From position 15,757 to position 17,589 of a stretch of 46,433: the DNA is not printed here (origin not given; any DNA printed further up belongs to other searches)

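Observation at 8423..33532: Esterase-saturated, glycosidase-free sugar locus: candidate intracellular pathway for heavily acylated alpha-glucosides (acyl-sugars)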

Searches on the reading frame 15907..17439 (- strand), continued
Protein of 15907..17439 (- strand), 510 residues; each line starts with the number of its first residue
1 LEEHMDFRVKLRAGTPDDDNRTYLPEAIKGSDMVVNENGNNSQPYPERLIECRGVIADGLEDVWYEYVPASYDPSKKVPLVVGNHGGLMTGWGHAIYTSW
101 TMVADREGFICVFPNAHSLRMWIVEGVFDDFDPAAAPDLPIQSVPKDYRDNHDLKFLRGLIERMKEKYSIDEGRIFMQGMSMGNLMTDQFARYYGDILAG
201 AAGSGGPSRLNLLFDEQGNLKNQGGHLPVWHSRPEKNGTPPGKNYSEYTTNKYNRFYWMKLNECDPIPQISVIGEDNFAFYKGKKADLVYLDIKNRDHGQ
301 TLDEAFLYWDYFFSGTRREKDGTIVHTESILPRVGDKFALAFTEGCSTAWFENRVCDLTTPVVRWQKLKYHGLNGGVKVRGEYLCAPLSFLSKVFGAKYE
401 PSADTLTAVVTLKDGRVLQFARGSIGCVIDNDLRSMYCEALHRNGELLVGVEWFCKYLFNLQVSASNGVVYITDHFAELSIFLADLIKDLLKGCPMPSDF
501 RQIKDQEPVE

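Call 28: fold_search(model_id=the predicted structure, library=pdb)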
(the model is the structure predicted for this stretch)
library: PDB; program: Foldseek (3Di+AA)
matches with E <= 10: 1722; with E <= 0.001: 291
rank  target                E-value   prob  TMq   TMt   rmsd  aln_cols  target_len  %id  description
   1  9byu                  8.6e-12  1.00  0.35  0.55   5.2       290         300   18  Structure and stability of an apo thermophilic esterase that hydrolyzes polyhydroxybutyrate (released 2024-11-06)
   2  8daj                  2.7e-11  1.00  0.34  0.54   5.4       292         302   15  Structure and Biochemistry of a Promiscuous Thermophilic Polyhydroxybutyrate Depolymerase from Lihuaxuella thermophilia (released 2023-02-15)
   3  9j07                  1.6e-10  1.00  0.36  0.59   6.4       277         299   16  Acetyl xylan esterase B from Aspergillus oryzae (AoAXEB), apo form (released 2025-02-05)
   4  8jh8_A                1.8e-10  1.00  0.37  0.74   6.6       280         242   15  Structure-based characterization and improvement of an enzymatic activity of Acremonium alcalophilum feruloyl esterase (released 2024-04-17)
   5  9j08                  1.7e-09  1.00  0.38  0.61   5.7       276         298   15  Acetyl xylan esterase B from Aspergillus oryzae (AoAXEB), succinate complex form (released 2025-02-05)
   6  8iy8_A                2.2e-09  1.00  0.36  0.61   7.2       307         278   15  Structure insight into substrate recognition and catalysis by feruloyl esterase from Aspergillus sydowii (released 2023-10-25)
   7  8iyb_A                7.1e-09  1.00  0.37  0.64   6.9       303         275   15  Structure insight into substrate recognition and catalysis by feruloyl esterase from Aspergillus sydowii (released 2023-10-25)
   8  5x6s_A                7.5e-09  1.00  0.36  0.62   5.6       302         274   14  Acetyl xylan esterase from Aspergillus awamori (released 2017-08-23)
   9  3doh_A                1.5e-08  1.00  0.31  0.41   4.2       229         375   17  Crystal Structure of a Thermostable Esterase (released 2009-02-17)
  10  3wyd_A                7.3e-08  1.00  0.30  0.72   5.2       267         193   17  C-terminal esterase domain of LC-Est1 (released 2014-11-12)
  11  3wyd_B                3.0e-07  1.00  0.30  0.73   5.0       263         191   18  C-terminal esterase domain of LC-Est1 (released 2014-11-12)
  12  3doh_B                5.1e-07  1.00  0.31  0.40   4.0       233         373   18  Crystal Structure of a Thermostable Esterase (released 2009-02-17)
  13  3d0k_A                2.0e-06  1.00  0.32  0.54   5.0       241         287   13  Crystal structure of the LpqC, poly(3-hydroxybutyrate) depolymerase from Bordetella parapertussis (released 2008-07-01)
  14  8z91_B                2.1e-06  1.00  0.22  0.33   5.7       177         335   19  Soil metagenomic-derived esterase (released 2024-12-25)
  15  3wla_A                2.8e-06  1.00  0.29  0.43   6.1       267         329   16  Crystal Structure of sOPH Native (released 2014-09-24)
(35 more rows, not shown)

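Call 31: search_protein_families(library=pfam, proteins=[L059:1319-2749:+, L049:18028-20424:+, L050:16973-17857:+, L065:20363-21421:+, L058:2442-3323:+, L021:16650-17837:+, L003:15911-17620:-, L003:17617-18570:-], max_evalue=0.001)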
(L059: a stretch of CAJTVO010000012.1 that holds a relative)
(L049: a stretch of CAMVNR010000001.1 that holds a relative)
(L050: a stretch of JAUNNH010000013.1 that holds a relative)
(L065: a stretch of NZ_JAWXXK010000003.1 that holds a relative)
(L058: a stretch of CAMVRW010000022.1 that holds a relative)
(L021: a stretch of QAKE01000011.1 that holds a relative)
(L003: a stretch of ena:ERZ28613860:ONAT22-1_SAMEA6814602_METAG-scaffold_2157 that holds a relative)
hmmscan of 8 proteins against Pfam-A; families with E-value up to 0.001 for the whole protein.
L059:1319-2749:+ (476 aa): 1 family
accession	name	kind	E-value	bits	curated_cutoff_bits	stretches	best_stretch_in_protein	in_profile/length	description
PF01554.23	MatE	-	2.2e-50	170.9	24.9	2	40-200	1-161/161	MatE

L049:18028-20424:+ (798 aa): 4 families
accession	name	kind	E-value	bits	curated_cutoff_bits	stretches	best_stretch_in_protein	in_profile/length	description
PF00135.34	COesterase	-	8.6e-100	335.5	27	1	16-482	6-501/515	Carboxylesterase family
PF13472.12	Lipase_GDSL_2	-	1.2e-09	39.3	32.9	1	639-783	37-177/178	GDSL-like Lipase/Acylhydrolase family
PF20434.5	BD-FAE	-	4.1e-06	26.9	26.8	1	106-218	1-101/215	BD-FAE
PF00657.28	Lipase_GDSL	-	3.6e-05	24.4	23.6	1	661-785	75-204/208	GDSL-like Lipase/Acylhydrolase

L050:16973-17857:+ (294 aa): 1 family
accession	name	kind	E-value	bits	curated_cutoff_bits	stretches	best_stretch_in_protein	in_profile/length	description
PF00756.26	Esterase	-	1.2e-05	25.7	22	1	41-191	10-148/251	Putative esterase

L065:20363-21421:+ (352 aa): 1 family
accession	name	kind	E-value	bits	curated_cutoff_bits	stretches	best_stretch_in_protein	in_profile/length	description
PF00485.24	PRK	-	0.0005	20.4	22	0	103-138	1-36/196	Phosphoribulokinase / Uridine kinase family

L058:2442-3323:+ (293 aa): 1 family
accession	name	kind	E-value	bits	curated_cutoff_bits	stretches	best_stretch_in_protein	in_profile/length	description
PF01522.26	Polysacc_deac_1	-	3.9e-19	69.3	23.1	1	15-147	5-123/124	Polysaccharide deacetylase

L021:16650-17837:+ (395 aa): 2 families
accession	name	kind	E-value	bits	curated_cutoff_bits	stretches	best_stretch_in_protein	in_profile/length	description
PF13472.12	Lipase_GDSL_2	-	1.1e-18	68.8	32.9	1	187-379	1-175/178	GDSL-like Lipase/Acylhydrolase family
PF00657.28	Lipase_GDSL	-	3.1e-16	60.6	23.6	1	185-387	1-208/208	GDSL-like Lipase/Acylhydrolase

L003:15911-17620:- (569 aa): 1 family
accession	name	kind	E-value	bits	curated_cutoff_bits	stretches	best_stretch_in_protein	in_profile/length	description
PF00128.31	Alpha-amylase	-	5.8e-05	22.9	22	0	76-124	65-116/446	Alpha amylase, catalytic domain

L003:17617-18570:- (317 aa): 1 family
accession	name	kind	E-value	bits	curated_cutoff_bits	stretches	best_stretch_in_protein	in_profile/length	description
PF06414.18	Zeta_toxin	-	0.00086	19.2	22.3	0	65-116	16-66/199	Zeta toxin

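Call 32: search_solved_structures(query=L003:17617-18570:-, max_evalue=1, show_alignments=1)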
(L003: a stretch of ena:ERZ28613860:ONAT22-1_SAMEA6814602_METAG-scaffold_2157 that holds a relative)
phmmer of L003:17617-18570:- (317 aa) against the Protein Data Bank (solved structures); distinct sequences matched with E-value up to 1: 9.
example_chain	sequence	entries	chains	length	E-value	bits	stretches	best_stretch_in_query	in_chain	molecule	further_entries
2ofw_A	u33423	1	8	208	0.0034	20.3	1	67-110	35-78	APS kinase domain of the PAPS synthetase 1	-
2ofx_A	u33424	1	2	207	0.0039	20.1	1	67-110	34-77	Bifunctional 3'-phosphoadenosine 5'-phosphosulfate synthetase 1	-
2pey_A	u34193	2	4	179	0.004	20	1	68-110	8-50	Bifunctional 3'-phosphoadenosine 5'-phosphosulfate synthetase 1 (PAPS synthetase 1) (PAPSS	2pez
8i1m_A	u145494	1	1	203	0.0048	19.8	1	67-110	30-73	PAPSS1 protein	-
1x6v_B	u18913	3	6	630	0.024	17.5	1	68-110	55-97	Bifunctional 3'-phosphoadenosine 5'-phosphosulfate synthetase 1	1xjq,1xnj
4rfv_A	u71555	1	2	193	0.24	14.2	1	57-106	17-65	Bifunctional enzyme CysN/CysC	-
1uf9_A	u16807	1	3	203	0.58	12.9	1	63-147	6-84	TT1252 protein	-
4bzp_A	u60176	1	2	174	0.64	12.8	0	69-106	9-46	BIFUNCTIONAL ENZYME CYSN/CYSC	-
4bzq_A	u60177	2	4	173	0.66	12.8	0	70-106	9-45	BIFUNCTIONAL ENZYME CYSN/CYSC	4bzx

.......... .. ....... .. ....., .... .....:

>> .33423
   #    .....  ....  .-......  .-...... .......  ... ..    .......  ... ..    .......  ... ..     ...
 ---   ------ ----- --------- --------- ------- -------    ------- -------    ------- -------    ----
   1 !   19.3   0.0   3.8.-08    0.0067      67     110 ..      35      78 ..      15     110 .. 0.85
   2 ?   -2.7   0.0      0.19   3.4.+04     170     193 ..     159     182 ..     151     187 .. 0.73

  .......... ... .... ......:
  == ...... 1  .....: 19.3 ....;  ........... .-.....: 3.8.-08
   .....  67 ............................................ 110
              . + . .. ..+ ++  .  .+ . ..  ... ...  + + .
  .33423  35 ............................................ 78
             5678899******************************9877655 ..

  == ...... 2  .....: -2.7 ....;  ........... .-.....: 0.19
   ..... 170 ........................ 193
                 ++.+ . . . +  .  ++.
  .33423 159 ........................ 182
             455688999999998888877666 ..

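Call 33: search_solved_structures(query=L003:15911-17620:-, max_evalue=1e-10)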
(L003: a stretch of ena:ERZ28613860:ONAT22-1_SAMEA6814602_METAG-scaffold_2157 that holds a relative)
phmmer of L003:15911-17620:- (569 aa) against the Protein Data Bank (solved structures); distinct sequences matched with E-value up to 1e-10: 15.
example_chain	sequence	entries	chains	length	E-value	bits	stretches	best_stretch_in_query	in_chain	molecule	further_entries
6s9u_A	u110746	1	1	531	4.4e-173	580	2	236-565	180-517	Putative sucrose phosphorylase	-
7qqi_A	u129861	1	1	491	2.7e-79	270.4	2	247-558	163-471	Aamy domain-containing protein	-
7qqj_A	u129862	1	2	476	4.1e-78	266.5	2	247-557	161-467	Sucrose phosphorylase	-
6s9v_A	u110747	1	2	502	4.6e-74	253.1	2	247-556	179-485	Sucrose 6(F)-phosphate phosphorylase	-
7xdq_A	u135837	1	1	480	6.1e-66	226.3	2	247-562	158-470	Glucosylglycerol phosphorylase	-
7xdr_A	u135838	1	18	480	1.8e-65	224.8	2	247-562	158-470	Glucosylglycerol phosphorylase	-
9j1u_F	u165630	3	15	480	4e-61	210.4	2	247-561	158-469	Sucrose phosphorylase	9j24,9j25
1r7a_A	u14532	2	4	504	1.1e-55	192.4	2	247-545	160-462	sucrose phosphorylase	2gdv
2gdu_A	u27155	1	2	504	2.9e-55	191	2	247-545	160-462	sucrose phosphorylase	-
5c8b_B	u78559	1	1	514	8.8e-55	189.5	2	247-545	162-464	Sucrose phosphorylase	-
6fme_B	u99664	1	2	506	1e-54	189.2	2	247-545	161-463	Sucrose phosphorylase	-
5mb2_B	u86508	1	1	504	1.2e-54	189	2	247-545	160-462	Sucrose phosphorylase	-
5m9x_B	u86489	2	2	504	5.8e-54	186.8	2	247-545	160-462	Sucrose phosphorylase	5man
7znp_A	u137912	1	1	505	7.7e-49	169.8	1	246-564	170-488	Sucrose phosphorylase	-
2wpg_A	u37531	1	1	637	2.8e-11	45.8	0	244-318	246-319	AMYLOSUCRASE OR ALPHA AMYLASE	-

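Call 49: find_homologous_proteins(query=L003:17617-18570:-, max_evalue=0.00001)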
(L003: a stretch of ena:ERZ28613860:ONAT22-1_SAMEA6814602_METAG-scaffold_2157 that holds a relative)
Query L003:17617-18570:- (317 aa): 3765 proteins with E <= 0.00001 among 6333 candidates; the best 120 are listed.
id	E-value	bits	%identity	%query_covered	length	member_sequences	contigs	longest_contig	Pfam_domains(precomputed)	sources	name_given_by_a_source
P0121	1.9e-210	716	100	100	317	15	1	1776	-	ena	-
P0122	2.6e-210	716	100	100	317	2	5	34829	-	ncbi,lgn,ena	-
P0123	6.6e-210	714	99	100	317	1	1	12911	-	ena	-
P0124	8.8e-209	710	98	100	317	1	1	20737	-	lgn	-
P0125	1.9e-177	607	85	100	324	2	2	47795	-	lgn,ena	-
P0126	2.0e-145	502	70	99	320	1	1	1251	-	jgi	jgi:alpha-galactosidase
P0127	3.8e-145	501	71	99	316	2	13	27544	-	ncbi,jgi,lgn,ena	-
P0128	6.6e-145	501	70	99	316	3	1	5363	-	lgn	-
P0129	9.7e-143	494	69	98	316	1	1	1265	-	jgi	jgi:alpha-galactosidase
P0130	1.6e-142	493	70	99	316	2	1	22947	-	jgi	jgi:hypothetical protein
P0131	3.9e-142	492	69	99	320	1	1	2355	-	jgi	jgi:alpha-galactosidase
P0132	4.4e-142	491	68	100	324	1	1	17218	-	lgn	-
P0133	4.9e-142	491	69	99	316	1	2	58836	-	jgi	jgi:alpha-galactosidase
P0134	9.5e-142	490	68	99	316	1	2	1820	-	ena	-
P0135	5.1e-141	488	69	99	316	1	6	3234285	-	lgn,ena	-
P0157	2.2e-134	466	65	98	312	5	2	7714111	-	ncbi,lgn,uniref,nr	ncbi:adenylylsulfate kinase [Paenibacillus sp. FSL R7-0337]|uniref:adenylylsulfate kinase n=1 Tax=Pa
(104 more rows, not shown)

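Call 50: find_encoding_contigs(protein=P0135, flank=7000, max_places=2)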
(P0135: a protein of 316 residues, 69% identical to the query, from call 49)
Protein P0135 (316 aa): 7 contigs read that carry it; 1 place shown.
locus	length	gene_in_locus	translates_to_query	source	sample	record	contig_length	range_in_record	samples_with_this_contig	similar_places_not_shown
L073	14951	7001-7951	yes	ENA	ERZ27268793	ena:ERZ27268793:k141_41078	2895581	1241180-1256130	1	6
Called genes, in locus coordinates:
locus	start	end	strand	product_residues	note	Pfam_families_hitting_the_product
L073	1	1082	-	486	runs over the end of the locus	PF00128:Alpha-amylase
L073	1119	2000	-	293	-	PF00528:BPD_transp_1 (weak)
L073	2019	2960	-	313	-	PF00528:BPD_transp_1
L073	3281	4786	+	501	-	PF12010:DUF3502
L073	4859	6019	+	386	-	PF07690:MFS_1, PF12832:MFS_1_like (weak), PF05977:MFS_3 (faint)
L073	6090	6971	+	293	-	PF01522:Polysacc_deac_1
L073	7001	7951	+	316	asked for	-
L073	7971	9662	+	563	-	PF00128:Alpha-amylase (faint)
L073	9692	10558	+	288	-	PF00756:Esterase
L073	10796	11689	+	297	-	PF12833:HTH_18, PF00165:HTH_AraC (weak)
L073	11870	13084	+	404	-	PF02746:MR_MLE_N, PF13378:MR_MLE_C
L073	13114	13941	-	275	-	PF23023:Anti-Pycsar_Apyc1, PF12706:Lactamase_B_2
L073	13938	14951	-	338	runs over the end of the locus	PF03747:ADP_ribosyl_GH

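Call 51: find_encoding_contigs(protein=P0157, flank=7000, max_places=1)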
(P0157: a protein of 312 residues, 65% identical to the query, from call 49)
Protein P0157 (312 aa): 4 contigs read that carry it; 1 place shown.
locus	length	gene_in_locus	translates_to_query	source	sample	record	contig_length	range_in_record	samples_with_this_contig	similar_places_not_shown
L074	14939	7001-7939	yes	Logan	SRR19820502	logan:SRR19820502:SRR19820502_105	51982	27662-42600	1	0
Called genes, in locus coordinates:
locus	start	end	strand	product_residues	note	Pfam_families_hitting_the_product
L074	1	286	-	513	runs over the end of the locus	PF06580:His_kinase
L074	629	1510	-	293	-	PF00528:BPD_transp_1 (weak)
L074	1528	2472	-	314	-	PF00528:BPD_transp_1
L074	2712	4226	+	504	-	PF12010:DUF3502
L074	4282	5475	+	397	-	PF07690:MFS_1, PF05977:MFS_3 (faint), PF07690:MFS_1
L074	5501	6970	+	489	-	PF10503:Esterase_PHB (faint)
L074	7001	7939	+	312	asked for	-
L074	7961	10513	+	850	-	PF00756:Esterase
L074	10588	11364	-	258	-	PF13489:Methyltransf_23, PF02353:CMAS (faint), PF13649:Methyltransf_25, PF13847:Methyltransf_31, PF08241:Methyltransf_11, PF08242:Methyltransf_12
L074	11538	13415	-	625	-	PF13855:LRR_8 (faint), PF23952:LRR_EndoS (faint), PF25019:LRR_R13L1-DRL21 (faint), PF12799:LRR_4 (weak)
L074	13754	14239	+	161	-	-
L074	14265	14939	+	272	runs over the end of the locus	PF02517:Rce1-like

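Call 66: search_protein_families(library=ncbifam, proteins=[L003:17617-18570:-, L003:15911-17620:-], max_evalue=0.00001)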
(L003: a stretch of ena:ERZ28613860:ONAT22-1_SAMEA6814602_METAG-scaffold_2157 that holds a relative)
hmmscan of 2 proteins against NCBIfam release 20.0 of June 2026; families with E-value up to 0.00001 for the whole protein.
L003:17617-18570:- (317 aa): 0 families

L003:15911-17620:- (569 aa): 2 families
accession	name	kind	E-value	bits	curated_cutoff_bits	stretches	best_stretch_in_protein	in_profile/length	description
TIGR03852.1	sucrose_gtfA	equivalog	7.3e-97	324.9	334.4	2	247-558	157-468/470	sucrose phosphorylase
TIGR02456.1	treS_nterm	equivalog_domain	7.7e-08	31.3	678.35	0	241-316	159-234/539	maltose alpha-D-glucosyltransferase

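Call 85: search_protein_representatives(alignment_id=A1)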
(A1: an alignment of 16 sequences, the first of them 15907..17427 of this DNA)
Query: 16 sequences, 504 profile positions. Proteins with E-value up to 0.001 (for the whole library): 9235; up to 1e-10: 1332; up to 1e-30: 141. The best 150 are listed.
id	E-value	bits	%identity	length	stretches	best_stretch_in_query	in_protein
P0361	2.2e-265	897.3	-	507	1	1-499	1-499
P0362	1.4e-192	657.1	-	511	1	2-493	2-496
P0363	4.1e-148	510.5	-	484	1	3-487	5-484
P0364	7.3e-145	499.7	-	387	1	120-490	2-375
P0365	2.4e-144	498.0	-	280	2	1-216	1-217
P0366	2.7e-130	451.7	-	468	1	22-487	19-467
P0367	2.2e-127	442.0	-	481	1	1-488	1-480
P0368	9.8e-119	413.5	-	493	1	6-488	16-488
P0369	3.8e-114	398.4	-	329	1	59-375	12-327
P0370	2.3e-113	395.8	-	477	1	4-487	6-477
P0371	2.6e-113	395.6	-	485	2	145-487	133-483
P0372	1.6e-112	393.1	-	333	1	154-487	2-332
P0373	9.3e-112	390.5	-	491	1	32-487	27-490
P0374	1.5e-108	379.9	-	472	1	36-487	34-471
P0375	2.4e-106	372.7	-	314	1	65-353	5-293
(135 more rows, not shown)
